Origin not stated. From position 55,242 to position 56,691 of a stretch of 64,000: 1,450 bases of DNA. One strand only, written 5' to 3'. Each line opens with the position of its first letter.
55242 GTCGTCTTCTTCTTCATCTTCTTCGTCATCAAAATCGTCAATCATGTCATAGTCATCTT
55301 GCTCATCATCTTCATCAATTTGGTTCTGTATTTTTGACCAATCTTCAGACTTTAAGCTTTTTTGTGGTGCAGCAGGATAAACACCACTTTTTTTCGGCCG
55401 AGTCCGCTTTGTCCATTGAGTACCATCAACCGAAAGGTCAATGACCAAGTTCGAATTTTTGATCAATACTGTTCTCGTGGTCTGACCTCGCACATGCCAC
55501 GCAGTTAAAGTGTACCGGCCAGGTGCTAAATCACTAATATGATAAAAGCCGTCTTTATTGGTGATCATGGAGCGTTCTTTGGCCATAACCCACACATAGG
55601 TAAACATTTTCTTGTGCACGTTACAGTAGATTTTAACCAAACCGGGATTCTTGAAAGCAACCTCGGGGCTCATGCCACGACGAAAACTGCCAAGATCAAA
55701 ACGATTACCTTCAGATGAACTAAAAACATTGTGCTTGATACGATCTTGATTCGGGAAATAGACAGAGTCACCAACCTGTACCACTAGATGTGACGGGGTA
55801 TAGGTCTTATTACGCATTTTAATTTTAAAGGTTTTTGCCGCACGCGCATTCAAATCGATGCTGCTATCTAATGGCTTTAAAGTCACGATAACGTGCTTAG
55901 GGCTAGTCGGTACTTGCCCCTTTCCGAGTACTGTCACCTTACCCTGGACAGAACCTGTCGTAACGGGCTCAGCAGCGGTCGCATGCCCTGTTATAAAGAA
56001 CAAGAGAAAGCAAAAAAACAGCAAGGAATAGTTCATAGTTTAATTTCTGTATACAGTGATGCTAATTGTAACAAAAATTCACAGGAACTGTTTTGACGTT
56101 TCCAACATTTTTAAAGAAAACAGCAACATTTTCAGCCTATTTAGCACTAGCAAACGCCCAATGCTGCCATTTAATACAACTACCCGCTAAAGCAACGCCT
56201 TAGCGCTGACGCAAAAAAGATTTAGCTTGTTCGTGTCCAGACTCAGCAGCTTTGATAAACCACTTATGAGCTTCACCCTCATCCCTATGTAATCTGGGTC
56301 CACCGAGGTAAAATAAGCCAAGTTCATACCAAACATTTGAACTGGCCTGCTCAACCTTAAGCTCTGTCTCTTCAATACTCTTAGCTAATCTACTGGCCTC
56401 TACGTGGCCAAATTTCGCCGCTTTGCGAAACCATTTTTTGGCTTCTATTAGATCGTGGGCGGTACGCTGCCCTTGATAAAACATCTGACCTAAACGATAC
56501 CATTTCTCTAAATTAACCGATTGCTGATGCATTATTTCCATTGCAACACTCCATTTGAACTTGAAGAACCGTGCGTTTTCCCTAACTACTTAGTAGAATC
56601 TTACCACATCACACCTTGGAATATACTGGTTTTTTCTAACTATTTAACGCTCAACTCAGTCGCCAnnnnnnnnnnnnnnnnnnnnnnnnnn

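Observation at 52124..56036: Translationally coupled operon: secreted poly-acidic cupredoxin, receptor Ser/Thr kinase, small protein, DnaJ-like protein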

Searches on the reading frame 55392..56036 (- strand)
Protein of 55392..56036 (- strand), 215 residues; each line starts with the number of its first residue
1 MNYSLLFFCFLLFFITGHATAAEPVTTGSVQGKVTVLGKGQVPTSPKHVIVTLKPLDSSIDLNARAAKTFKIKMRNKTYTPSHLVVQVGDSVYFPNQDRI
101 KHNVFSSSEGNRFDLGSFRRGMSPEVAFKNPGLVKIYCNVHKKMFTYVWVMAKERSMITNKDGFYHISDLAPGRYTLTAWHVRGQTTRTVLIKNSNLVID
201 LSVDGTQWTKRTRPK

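Call 7: find_homologous_proteins(query=window:55392-56036:-)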
Query window:55392-56036:- (215 aa): 7 proteins with E <= 0.001 among 105 candidates.
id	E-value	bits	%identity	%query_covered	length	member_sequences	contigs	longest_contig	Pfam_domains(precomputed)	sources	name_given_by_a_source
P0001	4.9e-140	482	99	100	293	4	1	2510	PF13620.13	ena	-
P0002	7.8e-78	279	61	100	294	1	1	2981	PF13620.13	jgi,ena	-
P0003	1.2e-75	272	58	97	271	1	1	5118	-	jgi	jgi:plastocyanin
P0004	6.1e-41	158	42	86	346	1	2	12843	PF13620.13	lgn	-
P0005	9.1e-32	128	45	65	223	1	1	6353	PF14686.13,PF13620.13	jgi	jgi:plastocyanin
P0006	8.4e-26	109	38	82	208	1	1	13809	PF13620.13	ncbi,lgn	ncbi:MAG: hypothetical protein ABI960_01335 [Candidatus Eisenbacteria bacterium]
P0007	6.3e-20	90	31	93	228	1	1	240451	-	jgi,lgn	-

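Call 9: find_encoding_contigs(protein=P0004, flank=8000, max_places=3)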
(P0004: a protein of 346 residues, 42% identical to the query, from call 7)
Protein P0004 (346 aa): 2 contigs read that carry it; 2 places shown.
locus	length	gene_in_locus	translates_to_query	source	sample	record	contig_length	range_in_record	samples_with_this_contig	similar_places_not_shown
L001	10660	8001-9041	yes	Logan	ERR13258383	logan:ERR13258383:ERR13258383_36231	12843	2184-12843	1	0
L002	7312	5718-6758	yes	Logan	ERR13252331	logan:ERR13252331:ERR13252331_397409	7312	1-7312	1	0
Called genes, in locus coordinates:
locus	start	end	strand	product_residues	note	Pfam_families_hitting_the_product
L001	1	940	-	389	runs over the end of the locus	-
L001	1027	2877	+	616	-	PF21211:FkbH_N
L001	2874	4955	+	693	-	PF01078:Mg_chelatase (faint), PF00005:ABC_tran, PF13304:AAA_21 (weak), PF08352:oligo_HPY, PF00005:ABC_tran, PF02463:SMC_N (weak), PF13401:AAA_22 (weak), PF08352:oligo_HPY, +2 more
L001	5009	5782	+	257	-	PF08003:Methyltransf_9 (weak), PF13489:Methyltransf_23, PF13649:Methyltransf_25, PF13847:Methyltransf_31, PF08241:Methyltransf_11, PF08242:Methyltransf_12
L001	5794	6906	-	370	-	PF00365:PFK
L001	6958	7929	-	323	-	PF00586:AIRS, PF02769:AIRS_C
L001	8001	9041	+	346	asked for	PF13620:CarboxypepD_reg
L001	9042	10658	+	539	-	?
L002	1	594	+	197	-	?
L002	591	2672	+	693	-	PF01078:Mg_chelatase (faint), PF00005:ABC_tran, PF13304:AAA_21 (weak), PF08352:oligo_HPY, PF00005:ABC_tran, PF02463:SMC_N (weak), PF13401:AAA_22 (weak), PF08352:oligo_HPY, +2 more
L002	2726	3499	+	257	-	PF08003:Methyltransf_9 (weak), PF13489:Methyltransf_23, PF13649:Methyltransf_25, PF13847:Methyltransf_31, PF08241:Methyltransf_11, PF08242:Methyltransf_12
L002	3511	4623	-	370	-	PF00365:PFK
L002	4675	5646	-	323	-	PF00586:AIRS, PF02769:AIRS_C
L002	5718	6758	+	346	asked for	PF13620:CarboxypepD_reg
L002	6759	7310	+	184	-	?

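Call 10: find_encoding_contigs(protein=P0007, flank=8000, max_places=3)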
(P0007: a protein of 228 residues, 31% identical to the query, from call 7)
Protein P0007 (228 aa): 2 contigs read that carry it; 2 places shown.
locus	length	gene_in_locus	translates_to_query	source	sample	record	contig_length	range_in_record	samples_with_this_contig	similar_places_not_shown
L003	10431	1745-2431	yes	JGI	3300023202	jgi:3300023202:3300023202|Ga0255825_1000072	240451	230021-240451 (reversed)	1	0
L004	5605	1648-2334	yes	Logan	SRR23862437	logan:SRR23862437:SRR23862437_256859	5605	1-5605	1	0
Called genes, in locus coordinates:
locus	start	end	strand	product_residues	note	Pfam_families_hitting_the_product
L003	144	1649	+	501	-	PF02074:Peptidase_M32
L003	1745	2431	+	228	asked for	-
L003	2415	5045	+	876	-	PF14827:dCache_3, PF00672:HAMP, PF00069:Pkinase, PF07714:PK_Tyr_Ser-Thr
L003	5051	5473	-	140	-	-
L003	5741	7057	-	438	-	PF13738:Pyr_redox_3 (faint), PF01134:GIDA (faint), PF01266:DAO (faint), PF03486:HI0933_like (faint), PF07992:Pyr_redox_2, PF13450:NAD_binding_8 (faint), PF00070:Pyr_redox (weak), PF22366:NDH2_C (weak)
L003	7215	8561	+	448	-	PF13360:PQQ_2, PF01011:PQQ (weak)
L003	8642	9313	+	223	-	-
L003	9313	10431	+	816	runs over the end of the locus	PF00753:Lactamase_B, PF12706:Lactamase_B_2 (weak), PF10996:Beta-Casp, PF07521:RMMBL, PF18306:LDcluster4 (weak), PF03641:Lysine_decarbox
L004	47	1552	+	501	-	PF02074:Peptidase_M32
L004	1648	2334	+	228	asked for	-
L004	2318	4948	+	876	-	PF14827:dCache_3, PF00672:HAMP, PF00069:Pkinase, PF07714:PK_Tyr_Ser-Thr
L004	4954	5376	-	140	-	-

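Call 11: find_encoding_contigs(protein=P0006, flank=8000, max_places=2)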
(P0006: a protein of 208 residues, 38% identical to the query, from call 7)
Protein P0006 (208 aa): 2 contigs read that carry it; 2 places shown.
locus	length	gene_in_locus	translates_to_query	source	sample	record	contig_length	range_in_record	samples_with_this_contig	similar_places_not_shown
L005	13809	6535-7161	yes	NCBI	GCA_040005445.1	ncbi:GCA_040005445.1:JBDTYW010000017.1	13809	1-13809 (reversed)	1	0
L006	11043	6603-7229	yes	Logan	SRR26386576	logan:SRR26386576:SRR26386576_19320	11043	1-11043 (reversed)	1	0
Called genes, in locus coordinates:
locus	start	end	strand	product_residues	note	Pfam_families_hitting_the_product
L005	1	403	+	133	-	PF07152:YaeQ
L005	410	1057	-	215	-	PF01569:PAP2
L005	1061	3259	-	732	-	PF00932:LTD, PF04231:Endonuclease_1, PF13860:FlgD_ig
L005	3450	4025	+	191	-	-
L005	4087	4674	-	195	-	PF07452:CHRD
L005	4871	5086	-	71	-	-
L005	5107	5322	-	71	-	-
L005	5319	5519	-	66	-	PF12844:HTH_19, PF13560:HTH_31, PF01381:HTH_3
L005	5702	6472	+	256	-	PF18306:LDcluster4, PF03641:Lysine_decarbox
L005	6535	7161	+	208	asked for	PF13620:CarboxypepD_reg (weak)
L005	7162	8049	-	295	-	PF01370:Epimerase, PF05368:NmrA, PF16363:GDP_Man_Dehyd (weak), PF13460:NAD_binding_10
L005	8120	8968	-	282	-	-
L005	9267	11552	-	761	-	PF19313:DUF5916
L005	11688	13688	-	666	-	PF20254:DMFA2_C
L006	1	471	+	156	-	?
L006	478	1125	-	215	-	PF01569:PAP2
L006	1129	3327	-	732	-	PF00932:LTD, PF04231:Endonuclease_1, PF13860:FlgD_ig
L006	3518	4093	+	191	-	-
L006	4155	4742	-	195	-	PF07452:CHRD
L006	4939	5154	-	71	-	-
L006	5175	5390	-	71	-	-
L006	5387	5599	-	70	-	PF12844:HTH_19, PF13560:HTH_31, PF01381:HTH_3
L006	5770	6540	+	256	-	PF18306:LDcluster4, PF03641:Lysine_decarbox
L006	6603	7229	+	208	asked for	PF13620:CarboxypepD_reg (weak)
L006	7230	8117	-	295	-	PF01370:Epimerase, PF05368:NmrA, PF16363:GDP_Man_Dehyd (weak), PF13460:NAD_binding_10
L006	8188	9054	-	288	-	-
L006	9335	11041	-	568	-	?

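Call 12: find_encoding_contigs(protein=P0005, flank=8000, max_places=2)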
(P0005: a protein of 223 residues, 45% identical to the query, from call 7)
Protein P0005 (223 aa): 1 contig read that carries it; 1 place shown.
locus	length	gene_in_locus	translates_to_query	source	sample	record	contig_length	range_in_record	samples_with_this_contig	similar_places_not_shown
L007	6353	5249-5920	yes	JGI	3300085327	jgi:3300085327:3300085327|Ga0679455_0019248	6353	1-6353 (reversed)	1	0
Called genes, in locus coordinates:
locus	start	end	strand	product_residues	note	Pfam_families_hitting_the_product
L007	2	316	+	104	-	?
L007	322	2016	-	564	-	PF04389:Peptidase_M28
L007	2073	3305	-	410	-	-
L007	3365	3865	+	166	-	PF12867:DinB_2 (weak), PF07606:DUF1569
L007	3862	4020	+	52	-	-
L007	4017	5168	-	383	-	-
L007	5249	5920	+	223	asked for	PF13620:CarboxypepD_reg (weak), PF14686:fn3_3 (weak)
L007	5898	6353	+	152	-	?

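Call 13: find_encoding_contigs(protein=P0003, flank=8000, max_places=2)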
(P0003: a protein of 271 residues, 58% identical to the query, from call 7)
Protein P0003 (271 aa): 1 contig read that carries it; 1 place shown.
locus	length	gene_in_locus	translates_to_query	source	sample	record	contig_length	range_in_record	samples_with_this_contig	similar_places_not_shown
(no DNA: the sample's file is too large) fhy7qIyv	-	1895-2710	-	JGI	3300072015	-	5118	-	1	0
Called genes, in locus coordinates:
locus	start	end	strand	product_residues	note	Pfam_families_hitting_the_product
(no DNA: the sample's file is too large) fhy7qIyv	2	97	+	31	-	?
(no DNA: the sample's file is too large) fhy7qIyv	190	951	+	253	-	PF00512:HisKA, PF02518:HATPase_c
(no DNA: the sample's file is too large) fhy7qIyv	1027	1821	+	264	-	PF01738:DLH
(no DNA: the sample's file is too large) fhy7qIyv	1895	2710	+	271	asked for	-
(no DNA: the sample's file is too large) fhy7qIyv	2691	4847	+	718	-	PF05228:CHASE4, PF00069:Pkinase, PF07714:PK_Tyr_Ser-Thr, PF14531:Kinase-like (faint), PF03109:ABC1 (weak), PF17667:Pkinase_fungal (weak)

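Call 14: search_protein_representatives(protein=window:55392-56036:-)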
Query: 215 residues. Proteins with E-value up to 0.001 (for the whole library): 8237; up to 1e-10: 2935; up to 1e-30: 94. The best 150 are listed.
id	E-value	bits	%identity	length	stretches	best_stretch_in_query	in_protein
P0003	3.9e-76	271.5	59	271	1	8-215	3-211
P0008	1.0e-55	204.8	52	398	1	24-213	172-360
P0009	1.7e-48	181.2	99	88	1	1-88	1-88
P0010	1.2e-43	165.3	42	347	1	26-204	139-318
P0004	1.9e-41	158.1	42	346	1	26-210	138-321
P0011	4.6e-41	156.9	42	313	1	20-203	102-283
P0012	5.5e-41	156.6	41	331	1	20-212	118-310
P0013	1.3e-40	155.5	40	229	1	18-208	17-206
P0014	4.7e-40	153.6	38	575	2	40-190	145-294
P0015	9.9e-40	152.6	42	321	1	25-194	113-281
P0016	2.7e-38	147.9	39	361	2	22-196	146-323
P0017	3.2e-38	147.6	39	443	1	21-211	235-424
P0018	3.5e-38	147.5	42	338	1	24-205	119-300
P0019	8.9e-38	146.2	43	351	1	27-191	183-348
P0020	1.1e-37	145.9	44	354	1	45-202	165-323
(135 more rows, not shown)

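Call 37: search_solved_structures(query=window:55392-56036:-, max_evalue=1, show_alignments=2)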
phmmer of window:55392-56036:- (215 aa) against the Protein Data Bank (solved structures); distinct sequences matched with E-value up to 1: 12.
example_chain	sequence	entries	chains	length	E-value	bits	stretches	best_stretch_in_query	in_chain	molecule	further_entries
1bxu_A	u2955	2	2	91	0.0004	23.1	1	78-142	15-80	PLASTOCYANIN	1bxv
9cck_A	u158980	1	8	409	0.0021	20.8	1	77-144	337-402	Copper-containing nitrite reductase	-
5fc9_A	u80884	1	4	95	0.003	20.3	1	79-142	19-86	Blue (Type 1) copper domain protein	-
9sh4_A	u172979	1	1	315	0.24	14.1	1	83-138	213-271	aminocyclopropanecarboxylate oxidase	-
4u3s_B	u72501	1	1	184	0.26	14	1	139-181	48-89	Cellulosomal scaffoldin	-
4wi0_B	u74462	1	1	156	0.29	13.8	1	141-181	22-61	Cellulosomal scaffoldin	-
1id2_A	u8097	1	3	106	0.69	12.6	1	59-144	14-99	AMICYANIN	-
4p5r_A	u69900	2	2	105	0.75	12.4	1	76-142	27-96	Amicyanin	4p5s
1m9w_A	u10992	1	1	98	0.8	12.4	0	78-142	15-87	plastocyanin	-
1j5c_A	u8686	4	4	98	0.81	12.3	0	78-142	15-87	PLASTOCYANIN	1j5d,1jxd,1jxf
3c75_A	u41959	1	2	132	0.83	12.3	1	50-144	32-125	Amicyanin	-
1sf3_A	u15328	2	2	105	0.84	12.3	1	76-144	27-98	Amicyanin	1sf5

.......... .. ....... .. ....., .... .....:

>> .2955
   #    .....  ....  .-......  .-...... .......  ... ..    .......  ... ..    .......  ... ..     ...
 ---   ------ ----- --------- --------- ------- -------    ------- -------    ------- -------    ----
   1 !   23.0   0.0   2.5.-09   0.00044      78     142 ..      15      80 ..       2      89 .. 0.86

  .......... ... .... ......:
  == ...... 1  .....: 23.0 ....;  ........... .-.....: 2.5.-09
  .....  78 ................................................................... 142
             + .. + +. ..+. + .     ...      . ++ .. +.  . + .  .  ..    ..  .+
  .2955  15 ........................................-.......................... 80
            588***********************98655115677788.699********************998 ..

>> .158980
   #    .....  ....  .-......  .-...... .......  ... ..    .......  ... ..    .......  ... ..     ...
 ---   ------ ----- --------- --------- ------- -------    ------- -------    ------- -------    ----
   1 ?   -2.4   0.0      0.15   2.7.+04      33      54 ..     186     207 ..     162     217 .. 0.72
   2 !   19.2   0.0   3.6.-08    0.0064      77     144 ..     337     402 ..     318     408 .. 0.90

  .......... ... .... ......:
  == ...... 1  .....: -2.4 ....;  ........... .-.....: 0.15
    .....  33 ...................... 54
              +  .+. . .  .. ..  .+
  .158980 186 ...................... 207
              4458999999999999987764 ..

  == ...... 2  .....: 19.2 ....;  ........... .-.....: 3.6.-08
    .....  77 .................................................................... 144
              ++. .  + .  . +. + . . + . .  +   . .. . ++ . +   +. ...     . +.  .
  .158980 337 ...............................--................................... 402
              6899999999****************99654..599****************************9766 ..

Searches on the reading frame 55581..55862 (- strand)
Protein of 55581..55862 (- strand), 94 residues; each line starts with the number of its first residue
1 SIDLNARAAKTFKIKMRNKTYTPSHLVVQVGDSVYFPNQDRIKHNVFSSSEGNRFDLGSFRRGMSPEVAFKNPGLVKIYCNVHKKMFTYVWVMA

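Call 74: search_protein_families(library=pfam, proteins=[window:55581-55862:-], max_evalue=0.01)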
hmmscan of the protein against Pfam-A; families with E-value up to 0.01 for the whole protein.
seq(94 aa): 2 families
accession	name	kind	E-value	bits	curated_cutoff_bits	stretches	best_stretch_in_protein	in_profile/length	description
PF00127.26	Copper-bind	-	7.3e-05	23.6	21.2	1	18-87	11-91/99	Copper binding proteins, plastocyanin/azurin family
PF13473.12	Cupredoxin_1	-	0.00031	21.1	27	1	6-51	17-64/104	Cupredoxin-like domain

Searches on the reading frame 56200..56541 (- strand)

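Call 3: search_protein_families(library=pfam, proteins=[window:56200-56541:-], max_evalue=0.1)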
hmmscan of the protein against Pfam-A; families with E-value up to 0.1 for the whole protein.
window:56200-56541:- (113 aa): 2 families
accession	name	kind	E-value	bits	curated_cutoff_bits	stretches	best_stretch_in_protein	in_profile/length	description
PF08238.18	Sel1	-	1.3e-12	48.1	30.7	2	15-43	5-33/36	Sel1 repeat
PF23310.1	TPR_27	-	0.0024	17.9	27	0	7-50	24-64/110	Plant tetratrico peptide repeats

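Call 4: search_protein_families(library=ncbifam, proteins=[window:56200-56541:-], max_evalue=0.1)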
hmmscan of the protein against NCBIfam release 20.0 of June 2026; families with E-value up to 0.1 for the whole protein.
window:56200-56541:- (113 aa): 2 families
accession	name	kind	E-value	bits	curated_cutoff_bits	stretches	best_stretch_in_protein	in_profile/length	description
NF033786.1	phenyl_MerG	equivalog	5.3e-06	26.5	350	1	17-69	115-170/217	phenylmercury resistance protein MerG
NF045484.1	TransRegExoR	equivalog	4.6e-05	22.8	450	1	12-51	162-201/267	exopolysaccharide production regulator ExoR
